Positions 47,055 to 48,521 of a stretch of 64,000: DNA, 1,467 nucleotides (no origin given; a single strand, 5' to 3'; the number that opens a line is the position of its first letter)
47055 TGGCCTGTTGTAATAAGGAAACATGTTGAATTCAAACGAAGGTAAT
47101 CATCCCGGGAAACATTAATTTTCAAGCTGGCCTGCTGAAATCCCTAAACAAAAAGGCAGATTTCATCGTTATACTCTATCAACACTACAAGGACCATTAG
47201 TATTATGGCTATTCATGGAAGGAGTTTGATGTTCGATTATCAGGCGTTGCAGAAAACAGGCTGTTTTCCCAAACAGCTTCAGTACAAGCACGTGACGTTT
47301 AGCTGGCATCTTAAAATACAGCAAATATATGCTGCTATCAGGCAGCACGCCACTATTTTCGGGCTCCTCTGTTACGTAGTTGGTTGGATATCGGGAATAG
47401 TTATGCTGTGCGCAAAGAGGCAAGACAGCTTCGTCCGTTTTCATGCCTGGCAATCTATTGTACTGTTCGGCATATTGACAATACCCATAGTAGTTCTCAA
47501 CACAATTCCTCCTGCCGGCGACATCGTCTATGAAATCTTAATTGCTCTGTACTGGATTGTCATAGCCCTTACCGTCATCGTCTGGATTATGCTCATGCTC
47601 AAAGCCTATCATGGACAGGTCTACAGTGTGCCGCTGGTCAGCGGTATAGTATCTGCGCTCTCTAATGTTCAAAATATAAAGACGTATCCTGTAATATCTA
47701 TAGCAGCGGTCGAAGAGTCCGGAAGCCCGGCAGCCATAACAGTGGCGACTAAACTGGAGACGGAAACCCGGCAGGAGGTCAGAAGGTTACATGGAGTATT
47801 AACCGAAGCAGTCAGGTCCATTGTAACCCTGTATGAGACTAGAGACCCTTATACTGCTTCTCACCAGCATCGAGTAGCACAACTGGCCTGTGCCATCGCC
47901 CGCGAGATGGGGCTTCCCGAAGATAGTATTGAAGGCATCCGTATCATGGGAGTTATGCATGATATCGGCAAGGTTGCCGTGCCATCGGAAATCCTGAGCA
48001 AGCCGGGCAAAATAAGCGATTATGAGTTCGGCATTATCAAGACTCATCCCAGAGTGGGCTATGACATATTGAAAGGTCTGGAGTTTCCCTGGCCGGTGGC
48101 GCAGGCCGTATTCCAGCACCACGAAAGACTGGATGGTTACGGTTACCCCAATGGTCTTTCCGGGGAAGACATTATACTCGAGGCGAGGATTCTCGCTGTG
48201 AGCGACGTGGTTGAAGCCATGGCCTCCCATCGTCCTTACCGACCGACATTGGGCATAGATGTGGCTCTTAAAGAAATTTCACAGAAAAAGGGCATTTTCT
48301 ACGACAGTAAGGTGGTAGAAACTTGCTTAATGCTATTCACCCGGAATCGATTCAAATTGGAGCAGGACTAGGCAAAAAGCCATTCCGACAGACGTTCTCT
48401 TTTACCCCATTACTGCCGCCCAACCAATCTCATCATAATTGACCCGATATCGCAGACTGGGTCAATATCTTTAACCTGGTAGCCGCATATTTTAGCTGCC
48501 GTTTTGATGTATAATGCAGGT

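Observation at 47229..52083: Two diverged paralogs (about 80% nucleotide identity) of an unusual DUF4870-HD-GYP membrane fusion protein flank ppdK as 1.1 kb direct repeats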

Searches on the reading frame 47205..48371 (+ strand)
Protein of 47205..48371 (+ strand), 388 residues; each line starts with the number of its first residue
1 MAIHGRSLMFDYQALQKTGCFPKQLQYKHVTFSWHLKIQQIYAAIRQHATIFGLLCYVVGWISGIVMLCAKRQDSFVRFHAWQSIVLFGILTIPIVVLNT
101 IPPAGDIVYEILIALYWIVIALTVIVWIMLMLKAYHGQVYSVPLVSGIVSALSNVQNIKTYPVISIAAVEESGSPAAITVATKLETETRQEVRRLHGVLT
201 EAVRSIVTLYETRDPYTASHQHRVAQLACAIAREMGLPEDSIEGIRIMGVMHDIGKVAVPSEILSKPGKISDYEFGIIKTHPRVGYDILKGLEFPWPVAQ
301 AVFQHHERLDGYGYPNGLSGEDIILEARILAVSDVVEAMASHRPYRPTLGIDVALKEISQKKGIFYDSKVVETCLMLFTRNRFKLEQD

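Call 3: search_protein_families(library=pfam, proteins=[window:47205-48371:+], max_evalue=0.01)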
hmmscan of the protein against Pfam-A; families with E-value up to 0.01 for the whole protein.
window:47205-48371:+ (388 aa): 4 families
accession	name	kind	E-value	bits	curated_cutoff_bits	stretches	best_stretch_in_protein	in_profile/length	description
PF13487.12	HD_5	-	4.2e-34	118.2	27.2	1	209-370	6-170/170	HD domain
PF01966.28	HD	-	1.9e-21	77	22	1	218-339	2-116/116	HD domain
PF09685.15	DUF4870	-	0.00035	21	25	1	47-145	8-103/107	Domain of unknown function (DUF4870)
PF08668.18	HDOD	-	0.00053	20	22.9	1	218-306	96-194/196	HDOD domain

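Call 7: search_protein_families(library=ncbifam, proteins=[window:47205-48371:+], max_evalue=0.001)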
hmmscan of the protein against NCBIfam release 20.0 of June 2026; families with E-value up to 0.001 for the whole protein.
window:47205-48371:+ (388 aa): 4 families
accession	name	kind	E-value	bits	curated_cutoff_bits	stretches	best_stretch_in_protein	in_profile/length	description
NF053512.1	nitric_RR_NosR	exception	1.7e-31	109.7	400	1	192-381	167-357/422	response regulator c-di-GMP phosphodiesterase, NosR family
TIGR00277.1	HDIG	domain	4.4e-07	29.7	27.6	1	216-307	4-83/84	HDIG domain-containing metalloprotein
TIGR01596.1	cas3_HD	equivalog_domain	0.00013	22.1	43.45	0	220-318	4-113/178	CRISPR-associated endonuclease Cas3''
TIGR02621.3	cas3_GSU0051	exception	0.00074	18.4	400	1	217-257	671-711/854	type I-G CRISPR-associated helicase/endonuclease Cas3g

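Call 8: find_homologous_proteins(query=window:47229-48371:+, max_evalue=1e-10)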
Query window:47229-48371:+ (380 aa): 8000 proteins with E <= 1e-10 among 8000 candidates; the best 120 are listed.
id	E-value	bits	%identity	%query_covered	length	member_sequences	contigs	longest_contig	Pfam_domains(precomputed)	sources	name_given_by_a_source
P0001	8.2e-252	853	100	100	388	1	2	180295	PF13487.13,PF01966.29,PF09685.16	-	-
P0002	4.5e-159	547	72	89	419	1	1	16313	PF13487.13,PF01966.29,PF09685.16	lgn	-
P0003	4.4e-158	544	72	88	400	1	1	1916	PF13487.13,PF01966.29,PF09685.16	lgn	-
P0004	1.6e-157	542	67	96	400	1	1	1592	PF13487.13,PF01966.29,PF09685.16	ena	-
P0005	1.6e-154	532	59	88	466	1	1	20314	PF13487.13,PF01966.29,PF09685.16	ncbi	ncbi:HD domain-containing phosphohydrolase [Chloroflexota bacterium]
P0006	1.7e-149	516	65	96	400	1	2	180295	PF13487.13,PF01966.29,PF09685.16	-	-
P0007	6.3e-146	504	66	89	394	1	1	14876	PF13487.13,PF01966.29,PF09685.16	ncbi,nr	ncbi:MAG: HD domain-containing protein [Chloroflexi bacterium]|nr:HD domain-containing protein [Chlo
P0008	1.1e-142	493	65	89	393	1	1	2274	PF13487.13,PF01966.29,PF09685.16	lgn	-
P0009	1.5e-137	477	63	89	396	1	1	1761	PF13487.13,PF01966.29,PF09685.16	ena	-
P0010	5.0e-135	468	61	89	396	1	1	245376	PF13487.13,PF01966.29,PF09685.16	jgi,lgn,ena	-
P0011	5.1e-134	465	64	88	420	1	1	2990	PF13487.13,PF01966.29,PF09685.16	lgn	-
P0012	2.8e-133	463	62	90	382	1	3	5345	PF13487.13,PF01966.29,PF09685.16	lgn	-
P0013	3.2e-132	459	60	90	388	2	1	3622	PF13487.13,PF01966.29,PF09685.16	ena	-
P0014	3.7e-130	452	54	100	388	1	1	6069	PF13487.13,PF01966.29,PF09685.16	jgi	jgi:HD-GYP domain-containing protein (c-di-GMP phosphodiesterase class II)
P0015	4.1e-130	452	53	99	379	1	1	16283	PF13487.13,PF01966.29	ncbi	ncbi:HD domain-containing phosphohydrolase [Chloroflexota bacterium]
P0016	7.0e-130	451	54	98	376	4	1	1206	PF13487.13,PF01966.29,PF09685.16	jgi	jgi:uncharacterized membrane protein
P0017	1.8e-129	450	53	99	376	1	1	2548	PF13487.13,PF01966.29,PF09685.16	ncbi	-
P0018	3.4e-129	449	55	97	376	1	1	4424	PF13487.13,PF01966.29,PF09685.16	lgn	-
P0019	4.4e-129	449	54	100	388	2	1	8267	PF13487.13,PF01966.29,PF09685.16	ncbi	ncbi:MAG: HD domain-containing phosphohydrolase [Dehalococcoidia bacterium]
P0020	6.1e-128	445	55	99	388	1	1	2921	PF13487.13,PF01966.29,PF09685.16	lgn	-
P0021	1.2e-127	444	61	89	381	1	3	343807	PF13487.13,PF01966.29,PF09685.16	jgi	jgi:putative nucleotidyltransferase with HDIG domain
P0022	1.3e-127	444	61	89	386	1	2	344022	PF13487.13,PF01966.29,PF09685.16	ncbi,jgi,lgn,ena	-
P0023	5.3e-124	432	52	99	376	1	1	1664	PF13487.13,PF01966.29,PF09685.16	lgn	-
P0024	2.5e-123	430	55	93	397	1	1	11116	PF13487.13,PF01966.29,PF09685.16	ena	-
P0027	6.9e-105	369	49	91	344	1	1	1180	PF13487.13,PF01966.29,PF09685.16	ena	-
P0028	2.0e-99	351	45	90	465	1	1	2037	PF13240.12,PF13487.13,PF01966.29,PF12773.14,PF09685.16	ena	-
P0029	3.3e-99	350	57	76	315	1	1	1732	PF13487.13,PF01966.29,PF09685.16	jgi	jgi:putative nucleotidyltransferase with HDIG domain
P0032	2.2e-97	344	45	90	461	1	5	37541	PF08772.17,PF13240.12,PF13487.13,PF01966.29,PF12773.14,PF09685.16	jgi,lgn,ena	-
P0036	1.2e-93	332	44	87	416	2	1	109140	PF13240.12,PF13487.13,PF01966.29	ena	-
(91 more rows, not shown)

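Call 11: search_solved_structures(query=window:47229-48371:+, max_evalue=0.00001, show_alignments=3)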
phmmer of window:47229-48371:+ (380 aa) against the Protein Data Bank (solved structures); distinct sequences matched with E-value up to 0.00001: 5.
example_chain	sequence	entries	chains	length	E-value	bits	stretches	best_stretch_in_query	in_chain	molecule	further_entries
5z7c_A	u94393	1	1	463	6e-38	133.9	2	199-350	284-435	3'3'-cGAMP-specific phosphodiesterase 3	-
4mcw_A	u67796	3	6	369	6.7e-35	123.9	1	202-365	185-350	Metal dependent phosphohydrolase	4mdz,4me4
9rc0_A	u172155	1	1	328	7.6e-34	120.5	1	162-369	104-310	HD domain/sensory box protein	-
9rbz_A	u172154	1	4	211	2.5e-33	118.7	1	186-369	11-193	HD domain/sensory box protein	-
4r8z_A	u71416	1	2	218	9.4e-22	80.7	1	187-367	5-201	Cyclic di-GMP phosphodiesterase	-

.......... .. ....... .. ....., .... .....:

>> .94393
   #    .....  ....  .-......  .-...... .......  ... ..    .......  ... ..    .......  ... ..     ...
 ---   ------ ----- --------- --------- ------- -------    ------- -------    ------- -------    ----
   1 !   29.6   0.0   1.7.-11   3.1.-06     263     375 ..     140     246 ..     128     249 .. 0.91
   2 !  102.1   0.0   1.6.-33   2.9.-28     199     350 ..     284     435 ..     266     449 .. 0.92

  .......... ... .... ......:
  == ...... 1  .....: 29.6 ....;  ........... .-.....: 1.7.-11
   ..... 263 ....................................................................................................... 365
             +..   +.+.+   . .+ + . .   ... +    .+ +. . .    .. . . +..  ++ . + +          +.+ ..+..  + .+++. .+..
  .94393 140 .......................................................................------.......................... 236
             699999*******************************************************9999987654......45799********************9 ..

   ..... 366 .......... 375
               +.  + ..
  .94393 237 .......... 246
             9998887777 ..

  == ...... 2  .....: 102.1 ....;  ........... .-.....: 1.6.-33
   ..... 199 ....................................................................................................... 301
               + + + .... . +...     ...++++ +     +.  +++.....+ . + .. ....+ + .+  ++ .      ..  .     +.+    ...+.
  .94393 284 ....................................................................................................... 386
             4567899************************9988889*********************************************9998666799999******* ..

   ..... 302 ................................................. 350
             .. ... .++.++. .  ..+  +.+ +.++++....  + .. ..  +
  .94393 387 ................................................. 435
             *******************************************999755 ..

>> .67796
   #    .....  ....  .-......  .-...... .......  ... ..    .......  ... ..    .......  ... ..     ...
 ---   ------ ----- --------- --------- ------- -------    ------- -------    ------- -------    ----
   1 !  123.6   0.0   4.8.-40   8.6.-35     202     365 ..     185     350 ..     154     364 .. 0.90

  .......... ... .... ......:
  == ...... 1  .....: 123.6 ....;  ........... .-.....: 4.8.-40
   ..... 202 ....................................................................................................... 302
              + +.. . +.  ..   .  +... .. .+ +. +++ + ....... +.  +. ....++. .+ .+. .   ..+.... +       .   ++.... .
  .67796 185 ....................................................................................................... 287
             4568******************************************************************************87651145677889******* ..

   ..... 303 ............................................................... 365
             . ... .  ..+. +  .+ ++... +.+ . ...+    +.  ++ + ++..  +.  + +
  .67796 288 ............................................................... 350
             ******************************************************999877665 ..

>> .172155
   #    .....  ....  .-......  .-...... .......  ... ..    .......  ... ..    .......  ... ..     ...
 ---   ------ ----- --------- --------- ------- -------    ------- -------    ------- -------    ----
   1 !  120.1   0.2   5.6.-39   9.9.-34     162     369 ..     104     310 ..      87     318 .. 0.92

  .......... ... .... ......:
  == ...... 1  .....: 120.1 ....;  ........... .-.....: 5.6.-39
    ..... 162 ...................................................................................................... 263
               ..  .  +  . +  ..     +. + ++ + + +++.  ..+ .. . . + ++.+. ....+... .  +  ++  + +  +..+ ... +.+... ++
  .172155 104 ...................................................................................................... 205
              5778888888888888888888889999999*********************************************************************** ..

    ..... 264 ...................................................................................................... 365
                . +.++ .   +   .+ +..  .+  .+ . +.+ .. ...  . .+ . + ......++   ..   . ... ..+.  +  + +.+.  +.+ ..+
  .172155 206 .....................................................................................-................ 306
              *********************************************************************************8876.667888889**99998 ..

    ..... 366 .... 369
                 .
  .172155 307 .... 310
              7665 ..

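Call 12: find_encoding_contigs(protein=P0010, flank=8000, max_places=3)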
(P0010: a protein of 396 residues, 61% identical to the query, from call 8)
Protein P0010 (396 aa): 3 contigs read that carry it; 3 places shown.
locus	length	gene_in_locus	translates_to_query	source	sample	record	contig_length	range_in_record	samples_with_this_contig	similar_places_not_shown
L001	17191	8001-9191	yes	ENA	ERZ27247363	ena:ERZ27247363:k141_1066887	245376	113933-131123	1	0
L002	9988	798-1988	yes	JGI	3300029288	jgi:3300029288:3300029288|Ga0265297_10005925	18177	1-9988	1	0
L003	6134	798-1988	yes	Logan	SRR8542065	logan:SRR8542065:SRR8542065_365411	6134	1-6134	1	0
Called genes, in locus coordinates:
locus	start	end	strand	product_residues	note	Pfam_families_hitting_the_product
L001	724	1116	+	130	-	PF06803:DUF1232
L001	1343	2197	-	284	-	PF02645:DegV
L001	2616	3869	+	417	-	PF07690:MFS_1, PF06779:MFS_4 (faint), PF11700:ATG22 (weak), PF07690:MFS_1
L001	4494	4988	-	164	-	PF22526:DUF7000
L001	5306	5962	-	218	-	PF02492:cobW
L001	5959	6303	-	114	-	PF01155:HypA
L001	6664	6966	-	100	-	-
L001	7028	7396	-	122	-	PF00076:RRM_1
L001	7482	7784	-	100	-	PF13451:zf_Tbcl, PF23477:zf_Tbcl_2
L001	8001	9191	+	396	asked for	PF09685:MamF_MmsF (weak), PF13487:HD_5, PF01966:HD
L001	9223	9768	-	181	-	-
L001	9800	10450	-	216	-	PF00303:Thymidylat_synt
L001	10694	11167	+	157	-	PF00582:Usp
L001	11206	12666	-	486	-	PF00989:PAS, PF08448:PAS_4 (weak), PF13426:PAS_9, PF08447:PAS_3, PF08448:PAS_4, PF13426:PAS_9 (weak), PF13487:HD_5, PF01966:HD, +1 more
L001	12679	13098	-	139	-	PF12836:HHH_3 (weak)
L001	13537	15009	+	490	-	PF04715:, PF00425:Chorismate_bind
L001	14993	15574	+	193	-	PF00117:GATase, PF07722:Peptidase_C26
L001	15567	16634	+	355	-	PF02885:Glycos_trans_3N, PF00591:Glycos_transf_3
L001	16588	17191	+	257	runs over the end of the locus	PF00218:IGPS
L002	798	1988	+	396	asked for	PF09685:MamF_MmsF (weak), PF13487:HD_5, PF01966:HD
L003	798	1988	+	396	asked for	PF09685:MamF_MmsF (weak), PF13487:HD_5, PF01966:HD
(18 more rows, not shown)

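Call 13: find_encoding_contigs(protein=P0002, flank=8000, max_places=3)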
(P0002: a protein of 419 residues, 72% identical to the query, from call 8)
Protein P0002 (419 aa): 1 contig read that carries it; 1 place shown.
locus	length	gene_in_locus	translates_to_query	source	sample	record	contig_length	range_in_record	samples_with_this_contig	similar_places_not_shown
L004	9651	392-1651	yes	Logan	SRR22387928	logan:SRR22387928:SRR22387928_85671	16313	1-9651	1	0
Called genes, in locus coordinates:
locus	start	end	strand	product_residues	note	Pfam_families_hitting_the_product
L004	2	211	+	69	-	?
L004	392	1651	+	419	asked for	PF09685:MamF_MmsF, PF13487:HD_5, PF01966:HD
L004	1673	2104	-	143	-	PF00472:RF-1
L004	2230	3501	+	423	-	PF07690:MFS_1, PF12832:MFS_1_like (weak), PF07690:MFS_1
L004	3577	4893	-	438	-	PF06808:DctM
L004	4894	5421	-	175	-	PF04290:DctQ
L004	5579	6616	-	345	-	PF03480:DctP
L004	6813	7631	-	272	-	PF12838:Fer4_7 (faint), PF13247:Fer4_11, PF13620:CarboxypepD_reg, PF13715:CarbopepD_reg_2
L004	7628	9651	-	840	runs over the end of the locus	PF21423:AhtL-like_1st, PF00384:Molybdopterin, PF01568:Molydop_binding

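Call 14: find_encoding_contigs(protein=P0005, flank=8000, max_places=3)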
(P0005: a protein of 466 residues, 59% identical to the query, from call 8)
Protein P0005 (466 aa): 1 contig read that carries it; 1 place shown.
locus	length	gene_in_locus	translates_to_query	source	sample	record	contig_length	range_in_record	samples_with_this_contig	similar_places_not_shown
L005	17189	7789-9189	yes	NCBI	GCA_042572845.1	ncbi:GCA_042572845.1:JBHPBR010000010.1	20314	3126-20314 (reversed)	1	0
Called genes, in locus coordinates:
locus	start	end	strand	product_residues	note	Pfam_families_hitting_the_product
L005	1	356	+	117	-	PF00857:Isochorismatase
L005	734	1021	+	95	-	-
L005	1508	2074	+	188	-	PF02579:Nitro_FeMo-Co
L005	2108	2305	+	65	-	-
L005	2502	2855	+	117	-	PF03773:ArsP_1 (weak)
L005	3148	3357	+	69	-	PF00037:Fer4 (weak)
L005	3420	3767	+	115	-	PF02311:AraC_binding, PF07883:Cupin_2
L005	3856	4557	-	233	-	PF00005:ABC_tran, PF02463:SMC_N (weak), PF13304:AAA_21 (faint)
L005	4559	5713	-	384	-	PF12704:MacB_PCD, PF02687:FtsX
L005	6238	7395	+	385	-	-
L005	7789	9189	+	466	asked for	PF09685:MamF_MmsF (weak), PF13487:HD_5, PF01966:HD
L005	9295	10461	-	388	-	PF07690:MFS_1, PF03137:OATP (weak), PF07690:MFS_1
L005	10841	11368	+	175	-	-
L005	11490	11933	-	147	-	PF01042:Ribonuc_L-PSP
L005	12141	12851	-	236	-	-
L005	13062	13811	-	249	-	PF14417:MEDS, PF13187:Fer4_9 (faint), PF00037:Fer4 (faint), PF12838:Fer4_7 (faint)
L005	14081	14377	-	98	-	PF13787:HXXEE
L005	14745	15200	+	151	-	PF20589:DUF6790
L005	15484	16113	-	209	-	PF14333:DUF4389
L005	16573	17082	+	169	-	-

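Call 15: find_encoding_contigs(protein=P0007, flank=8000, max_places=3)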
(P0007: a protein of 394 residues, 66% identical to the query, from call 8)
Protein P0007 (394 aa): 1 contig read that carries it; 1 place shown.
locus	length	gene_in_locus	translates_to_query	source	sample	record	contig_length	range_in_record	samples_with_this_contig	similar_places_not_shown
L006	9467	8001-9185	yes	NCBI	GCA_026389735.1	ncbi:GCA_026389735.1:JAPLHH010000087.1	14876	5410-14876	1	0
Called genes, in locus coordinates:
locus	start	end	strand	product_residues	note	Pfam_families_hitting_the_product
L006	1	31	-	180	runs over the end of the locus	PF12728:HTH_17, PF00072:Response_reg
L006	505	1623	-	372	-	PF02163:Peptidase_M50, PF00571:CBS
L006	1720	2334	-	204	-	-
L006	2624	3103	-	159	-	PF00583:Acetyltransf_1, PF13673:Acetyltransf_10, PF13508:Acetyltransf_7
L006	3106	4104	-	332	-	PF02655:ATP-grasp_3, PF07478:Dala_Dala_lig_C, PF13535:ATP-grasp_4 (weak)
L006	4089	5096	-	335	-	PF01071:GARS_A (weak), PF02655:ATP-grasp_3 (weak), PF07478:Dala_Dala_lig_C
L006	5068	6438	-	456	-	PF04055:Radical_SAM, PF12544:LAM_C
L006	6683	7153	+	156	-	-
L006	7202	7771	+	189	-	PF02887:PK_C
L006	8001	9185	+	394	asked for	PF09685:MamF_MmsF (weak), PF01966:HD, PF13487:HD_5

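Call 25: search_protein_representatives(protein=window:47229-48371:+)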
Query: 380 residues. Proteins with E-value up to 0.001 (for the whole library): 120747; up to 1e-10: 90852; up to 1e-30: 21131. The best 150 are listed.
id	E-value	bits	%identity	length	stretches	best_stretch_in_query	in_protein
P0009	4.7e-138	476.6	63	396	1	34-377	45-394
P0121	1.2e-122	425.9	51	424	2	185-373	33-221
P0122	3.5e-111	388.1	47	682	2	186-371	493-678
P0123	3.2e-99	348.8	44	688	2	191-370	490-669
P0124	2.9e-97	342.3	45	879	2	178-376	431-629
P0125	1.3e-94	333.7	44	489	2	193-376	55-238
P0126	3.9e-92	325.4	53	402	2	177-378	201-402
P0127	1.8e-88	313.4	48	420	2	167-370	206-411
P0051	1.5e-86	307.1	61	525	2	251-375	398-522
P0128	1.8e-86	306.8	42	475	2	193-368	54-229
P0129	9.9e-85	301.1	45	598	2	189-369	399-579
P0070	1.4e-82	294.0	62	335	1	174-380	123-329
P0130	5.8e-82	292.0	57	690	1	149-379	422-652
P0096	2.6e-81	289.8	63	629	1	170-378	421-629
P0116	7.7e-81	288.3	60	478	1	170-378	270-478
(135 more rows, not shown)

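Call 31: find_encoding_contigs(protein=P0003, flank=3000, max_places=3)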
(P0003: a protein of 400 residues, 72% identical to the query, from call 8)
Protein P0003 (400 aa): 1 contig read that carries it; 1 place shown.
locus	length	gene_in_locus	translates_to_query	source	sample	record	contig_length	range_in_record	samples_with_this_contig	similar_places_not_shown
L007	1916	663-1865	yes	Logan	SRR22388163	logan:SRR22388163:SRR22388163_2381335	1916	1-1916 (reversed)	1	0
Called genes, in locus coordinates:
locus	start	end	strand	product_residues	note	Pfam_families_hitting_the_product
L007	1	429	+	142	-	?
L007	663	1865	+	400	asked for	PF09685:MamF_MmsF (weak), PF13487:HD_5, PF01966:HD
